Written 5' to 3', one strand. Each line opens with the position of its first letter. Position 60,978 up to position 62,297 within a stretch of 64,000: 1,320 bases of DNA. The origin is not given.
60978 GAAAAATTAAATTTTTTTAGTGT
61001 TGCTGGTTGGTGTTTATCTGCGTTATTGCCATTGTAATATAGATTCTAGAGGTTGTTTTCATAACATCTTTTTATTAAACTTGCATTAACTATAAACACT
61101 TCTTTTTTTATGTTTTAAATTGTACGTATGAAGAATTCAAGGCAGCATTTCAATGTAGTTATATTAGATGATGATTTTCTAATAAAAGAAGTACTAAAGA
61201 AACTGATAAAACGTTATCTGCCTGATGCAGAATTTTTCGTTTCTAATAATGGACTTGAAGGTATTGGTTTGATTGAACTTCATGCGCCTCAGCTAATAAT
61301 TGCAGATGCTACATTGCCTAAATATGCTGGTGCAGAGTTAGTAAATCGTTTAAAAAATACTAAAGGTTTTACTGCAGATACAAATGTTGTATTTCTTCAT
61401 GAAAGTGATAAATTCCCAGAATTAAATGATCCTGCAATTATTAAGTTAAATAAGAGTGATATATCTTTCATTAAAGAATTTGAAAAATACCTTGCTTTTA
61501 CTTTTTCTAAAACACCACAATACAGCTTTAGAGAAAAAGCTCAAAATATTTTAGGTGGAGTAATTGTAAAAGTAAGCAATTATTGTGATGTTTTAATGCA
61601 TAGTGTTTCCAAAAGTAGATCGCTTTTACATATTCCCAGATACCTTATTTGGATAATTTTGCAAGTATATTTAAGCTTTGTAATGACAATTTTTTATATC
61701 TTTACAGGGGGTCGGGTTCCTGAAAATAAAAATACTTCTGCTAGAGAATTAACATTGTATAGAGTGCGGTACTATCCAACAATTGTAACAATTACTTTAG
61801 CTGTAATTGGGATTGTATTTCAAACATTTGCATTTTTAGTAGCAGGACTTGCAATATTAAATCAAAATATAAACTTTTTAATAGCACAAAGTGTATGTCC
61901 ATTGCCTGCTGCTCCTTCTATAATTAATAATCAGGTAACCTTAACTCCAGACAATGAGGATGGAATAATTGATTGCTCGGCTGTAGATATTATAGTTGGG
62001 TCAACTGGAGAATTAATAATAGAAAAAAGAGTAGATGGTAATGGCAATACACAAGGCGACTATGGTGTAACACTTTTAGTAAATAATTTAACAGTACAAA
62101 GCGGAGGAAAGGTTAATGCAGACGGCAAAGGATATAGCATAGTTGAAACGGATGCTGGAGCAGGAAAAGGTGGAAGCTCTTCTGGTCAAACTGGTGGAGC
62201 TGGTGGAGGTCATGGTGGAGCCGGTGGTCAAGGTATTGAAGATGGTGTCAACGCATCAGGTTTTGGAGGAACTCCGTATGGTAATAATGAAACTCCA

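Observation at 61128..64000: Response-regulator receiver domain fused through TM helices to a giant Gly-rich/Ig-like surface-type protein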

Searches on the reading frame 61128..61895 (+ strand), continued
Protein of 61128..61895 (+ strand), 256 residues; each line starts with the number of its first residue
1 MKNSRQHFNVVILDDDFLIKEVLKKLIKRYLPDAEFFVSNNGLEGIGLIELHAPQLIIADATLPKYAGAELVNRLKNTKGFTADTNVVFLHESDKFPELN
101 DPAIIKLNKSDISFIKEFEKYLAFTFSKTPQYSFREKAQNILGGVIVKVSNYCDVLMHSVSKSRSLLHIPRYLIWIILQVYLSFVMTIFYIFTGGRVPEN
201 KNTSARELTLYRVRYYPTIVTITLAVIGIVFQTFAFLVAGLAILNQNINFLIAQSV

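Call 71: predict_structure(alignment_id=A4)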
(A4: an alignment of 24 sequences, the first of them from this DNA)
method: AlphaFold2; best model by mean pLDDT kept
length: 256 residues; sequences in the alignment: 24
mean_pLDDT: 89.4   pTM: 0.81
mean pLDDT of the five models: 89.4, 88.4, 87.3, 86.5, 83.2
residues with pLDDT >= 90: 167; 70-90: 79; 50-70: 10; < 50: 0
segments of 3 or more residues with pLDDT < 50: none
pLDDT, mean of each block of 10 residues (from residue 1): 81 95 95 94 93 96 85 91 94 79 92 96 92 92 97 93 88 92 94 81 76 77 88 95 86 80
secondary structure, 60 per line:
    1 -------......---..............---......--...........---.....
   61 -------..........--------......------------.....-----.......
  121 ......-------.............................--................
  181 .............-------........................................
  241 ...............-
elements in order: E8-13 H17-30 E34-39 H42-52 E56-60 H68-77 E86-91 E104-108 H114-126 H134-162 H165-193 H201-255

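Call 73: fold_search(model_id=the predicted structure, library=pdb)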
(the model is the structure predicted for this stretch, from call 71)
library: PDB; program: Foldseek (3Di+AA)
matches with E <= 10: 1143; with E <= 0.001: 122
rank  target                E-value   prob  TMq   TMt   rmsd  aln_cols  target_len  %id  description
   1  8tff_A                6.7e-06  1.00  0.29  0.15  20.1       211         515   13  PorX with BeF3 phosphate analog (released 2024-04-17)
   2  8ted_A                7.1e-06  1.00  0.29  0.15  21.2       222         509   12  PorX primitive orthorhombic crystal form (released 2024-04-17)
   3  8tfm_A                1.2e-05  1.00  0.28  0.16  21.3       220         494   12  PorX with Zn (primitive orthorhombic crystal form) (released 2024-04-17)
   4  8tef_C                1.3e-05  1.00  0.36  0.20  18.9       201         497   14  PorX primitive monoclinic crystal form (released 2024-04-17)
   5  8tff_B                1.4e-05  1.00  0.29  0.15  20.9       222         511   13  PorX with BeF3 phosphate analog (released 2024-04-17)
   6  8ted_B                1.6e-05  1.00  0.29  0.15  20.2       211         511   12  PorX primitive orthorhombic crystal form (released 2024-04-17)
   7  8thp_A                1.7e-05  1.00  0.29  0.16  21.1       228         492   13  PorX phosphatase null mutant (T271V) (released 2024-04-17)
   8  8p6f_A                1.8e-05  1.00  0.29  0.15  20.1       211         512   11  Crystal structure of PorX-Fj (released 2024-04-03)
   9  8p6f_B                2.3e-05  1.00  0.29  0.15  21.0       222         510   11  Crystal structure of PorX-Fj (released 2024-04-03)
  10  3cu5_A                3.4e-05  1.00  0.38  0.73   3.0       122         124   20  Crystal structure of a two component transcriptional regulator AraC from Clostridium phytofermentans ISDg (released 2008-05-06)
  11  8tef_A                3.4e-05  1.00  0.35  0.19  18.6       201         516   13  PorX primitive monoclinic crystal form (released 2024-04-17)
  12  8thp_B                3.6e-05  1.00  0.29  0.15  20.9       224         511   13  PorX phosphatase null mutant (T271V) (released 2024-04-17)
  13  8tef_D                4.3e-05  1.00  0.29  0.16  19.6       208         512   11  PorX primitive monoclinic crystal form (released 2024-04-17)
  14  6xvu_C                5.1e-05  1.00  0.35  0.59   6.0       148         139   22  Bacteriophytochrome response regulator from Deinococcus radiodurans (released 2021-06-30)
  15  3f7a_B                5.4e-05  1.00  0.33  0.23  20.9       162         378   19  Structure of Orthorhombic crystal form of Pseudomonas aeruginosa RssB (released 2009-11-24)
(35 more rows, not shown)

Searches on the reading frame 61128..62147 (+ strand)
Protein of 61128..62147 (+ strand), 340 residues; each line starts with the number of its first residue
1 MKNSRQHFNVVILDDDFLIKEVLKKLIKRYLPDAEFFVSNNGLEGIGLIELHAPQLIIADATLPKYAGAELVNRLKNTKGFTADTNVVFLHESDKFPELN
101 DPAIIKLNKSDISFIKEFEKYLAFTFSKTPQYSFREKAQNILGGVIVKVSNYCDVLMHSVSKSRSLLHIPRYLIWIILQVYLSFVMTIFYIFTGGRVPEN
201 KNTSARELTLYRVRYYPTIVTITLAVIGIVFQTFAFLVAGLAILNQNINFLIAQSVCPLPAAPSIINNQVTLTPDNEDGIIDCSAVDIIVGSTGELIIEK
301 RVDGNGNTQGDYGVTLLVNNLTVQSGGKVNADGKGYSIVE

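Call 22: find_related_loci(query=A2, collection=genome_contigs, flank=10000)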
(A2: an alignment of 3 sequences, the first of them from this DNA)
Query A2 (340 aa) in genome_contigs; peptide patterns used: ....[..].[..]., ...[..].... (x = any residue, [..] = any of these).
139 stretches matched a pattern; 6 encode a relative of the query (tblastn E <= 1e-3); 6 distinct loci.
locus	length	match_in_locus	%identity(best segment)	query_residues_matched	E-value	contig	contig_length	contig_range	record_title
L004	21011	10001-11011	52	2-340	2e-119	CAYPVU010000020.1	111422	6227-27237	MAG TPA_asm: uncultured Candidatus Saccharibacteria bacterium isolate binchicken_co23_219 genome assembly, contig: k141_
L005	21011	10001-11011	49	4-340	6e-118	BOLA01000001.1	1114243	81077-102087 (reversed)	Patescibacteria group bacterium BroJett037 DNA, sequence1, whole genome shotgun sequence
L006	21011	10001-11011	51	5-340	2e-116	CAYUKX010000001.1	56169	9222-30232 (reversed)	MAG TPA_asm: uncultured Candidatus Saccharibacteria bacterium isolate SRP107338_co1_190 genome assembly, contig: NODE_25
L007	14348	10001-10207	35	9-79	1e-6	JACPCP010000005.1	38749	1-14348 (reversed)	MAG: Candidatus Omnitrophota bacterium isolate NC_groundwater_286_Ag_S-0.65um_55_12 S6_GD2017_2_S65_scaffold_1282, whole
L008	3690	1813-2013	29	9-77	3e-6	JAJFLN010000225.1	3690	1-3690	MAG: Candidatus Cloacimonadota bacterium isolate OFTM100 OFTM100_224, whole genome shotgun sequence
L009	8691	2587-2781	28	9-75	3e-5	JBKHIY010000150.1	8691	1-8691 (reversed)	MAG: Candidatus Brocadiia bacterium isolate D4M11_1 NODE_4949_length_8691_cov_49.185039, whole genome shotgun sequence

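Call 32: predict_structure(alignment_id=A2)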
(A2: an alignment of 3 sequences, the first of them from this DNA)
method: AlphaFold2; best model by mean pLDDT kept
length: 340 residues; sequences in the alignment: 3
mean_pLDDT: 58.0   pTM: 0.38
mean pLDDT of the five models: 58.0, 56.3, 55.6, 55.4, 54.3
residues with pLDDT >= 90: 0; 70-90: 108; 50-70: 101; < 50: 131
segments of 3 or more residues with pLDDT < 50: 1-5, 128-134, 194-217, 249-340
pLDDT, mean of each block of 10 residues (from residue 1): 55 84 86 83 70 84 58 72 79 67 75 84 64 53 68 65 58 69 65 47 40 45 63 69 58 37 31 31 38 37 39 35 32 33
secondary structure, 60 per line:
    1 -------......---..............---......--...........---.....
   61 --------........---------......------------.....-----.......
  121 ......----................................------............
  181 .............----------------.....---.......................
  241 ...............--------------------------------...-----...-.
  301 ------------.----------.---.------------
elements in order: E8-13 H17-30 E34-39 H42-52 E56-60 H69-76 E86-91 E104-108 H114-126 H131-162 H169-193 H210-214 H218-255 E288-290 E296-298

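Call 68: fold_search(model_id=the predicted structure, library=pdb)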
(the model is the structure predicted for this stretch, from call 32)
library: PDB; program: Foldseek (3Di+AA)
matches with E <= 10: 1166; with E <= 0.001: 193
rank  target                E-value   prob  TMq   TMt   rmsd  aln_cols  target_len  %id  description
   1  8p6f_B                2.4e-06  1.00  0.33  0.23   6.6       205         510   15  Crystal structure of PorX-Fj (released 2024-04-03)
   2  8tff_A                2.9e-06  1.00  0.30  0.21   8.8       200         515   18  PorX with BeF3 phosphate analog (released 2024-04-17)
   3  8tef_C                3.8e-06  1.00  0.32  0.23   7.5       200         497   16  PorX primitive monoclinic crystal form (released 2024-04-17)
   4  3cu5_A                4.9e-06  1.00  0.30  0.72   4.2       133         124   21  Crystal structure of a two component transcriptional regulator AraC from Clostridium phytofermentans ISDg (released 2008-05-06)
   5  1yio                  5.5e-06  1.00  0.26  0.42  10.6       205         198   16  Crystallographic structure of response regulator StyR from Pseudomonas fluorescens (released 2005-09-27)
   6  8tef_D                9.2e-06  1.00  0.33  0.24   6.3       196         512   17  PorX primitive monoclinic crystal form (released 2024-04-17)
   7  8tff_B                1.0e-05  1.00  0.28  0.20   7.8       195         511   17  PorX with BeF3 phosphate analog (released 2024-04-17)
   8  8thp_A                1.1e-05  1.00  0.29  0.21  13.1       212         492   16  PorX phosphatase null mutant (T271V) (released 2024-04-17)
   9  8p6f_A                1.3e-05  1.00  0.34  0.24   6.3       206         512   17  Crystal structure of PorX-Fj (released 2024-04-03)
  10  8ted_A                1.3e-05  1.00  0.34  0.24   6.4       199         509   17  PorX primitive orthorhombic crystal form (released 2024-04-17)
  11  8ted_B                1.5e-05  1.00  0.33  0.23   6.2       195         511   18  PorX primitive orthorhombic crystal form (released 2024-04-17)
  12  3q15_C                1.7e-05  1.00  0.26  0.66   3.9       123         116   23  Crystal Structure of RapH complexed with Spo0F (released 2011-02-23)
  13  8tef_A                1.7e-05  1.00  0.33  0.23   6.2       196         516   17  PorX primitive monoclinic crystal form (released 2024-04-17)
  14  2b4a                  2.0e-05  1.00  0.27  0.68   3.7       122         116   20  Crystal structure of a response regulator receiver domain protein (bh3024) from bacillus halodurans c-125 at 2.42 A reso (released 2005-10-11)
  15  8tfm_A                2.2e-05  1.00  0.31  0.23   7.6       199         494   16  PorX with Zn (primitive orthorhombic crystal form) (released 2024-04-17)
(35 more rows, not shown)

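Call 80: search_protein_families(library=pfam, proteins=[L005:9995-21010:+, L006:9986-21010:+], max_evalue=0.001)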
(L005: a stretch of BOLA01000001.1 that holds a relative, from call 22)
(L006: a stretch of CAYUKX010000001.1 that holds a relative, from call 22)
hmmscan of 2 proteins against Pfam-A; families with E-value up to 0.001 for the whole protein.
L005:9995-21010:+ (3672 aa): 7 families
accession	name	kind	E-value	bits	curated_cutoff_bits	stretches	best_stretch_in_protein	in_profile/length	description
PF13385.13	Laminin_G_3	-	2.2e-34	119.2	27.6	2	503-662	1-151/151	Concanavalin A-like lectin/glucanases superfamily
PF22633.2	F5_F8_type_C_2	-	1.4e-18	67.7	27.8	1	3058-3149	3-91/91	NedA-like, galactose-binding domain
PF00754.31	F5_F8_type_C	-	1.2e-15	58.2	28.2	1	3054-3153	14-114/127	F5/8 type C domain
PF00354.24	Pentaxin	-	4e-08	33.6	25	0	3174-3250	83-166/194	Pentaxin family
PF00072.30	Response_reg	-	9.3e-08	32.7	30.2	1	9-78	1-68/111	Response regulator receiver domain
PF02369.22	Big_1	-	1.5e-05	25.5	34.9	1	1057-1145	8-93/93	Bacterial Ig-like domain (group 1)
PF02210.31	Laminin_G_2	-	0.00013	22.9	22.9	0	562-651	27-123/126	Laminin G domain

L006:9986-21010:+ (3675 aa): 6 families
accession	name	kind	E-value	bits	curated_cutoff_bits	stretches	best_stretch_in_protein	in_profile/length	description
PF13385.13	Laminin_G_3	-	8.7e-41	140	27.6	2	500-647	1-151/151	Concanavalin A-like lectin/glucanases superfamily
PF22633.2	F5_F8_type_C_2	-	8.2e-18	65.3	27.8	1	3041-3134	1-91/91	NedA-like, galactose-binding domain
PF00754.31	F5_F8_type_C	-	8.3e-15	55.5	28.2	1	3032-3138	6-114/127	F5/8 type C domain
PF00072.30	Response_reg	-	1.3e-09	38.6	30.2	1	11-93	1-78/111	Response regulator receiver domain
PF02369.22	Big_1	-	0.00088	19.8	34.9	1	1056-1119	21-81/93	Bacterial Ig-like domain (group 1)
PF02973.23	Sialidase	-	0.00093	19.2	26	0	575-649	108-184/189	Sialidase, N-terminal domain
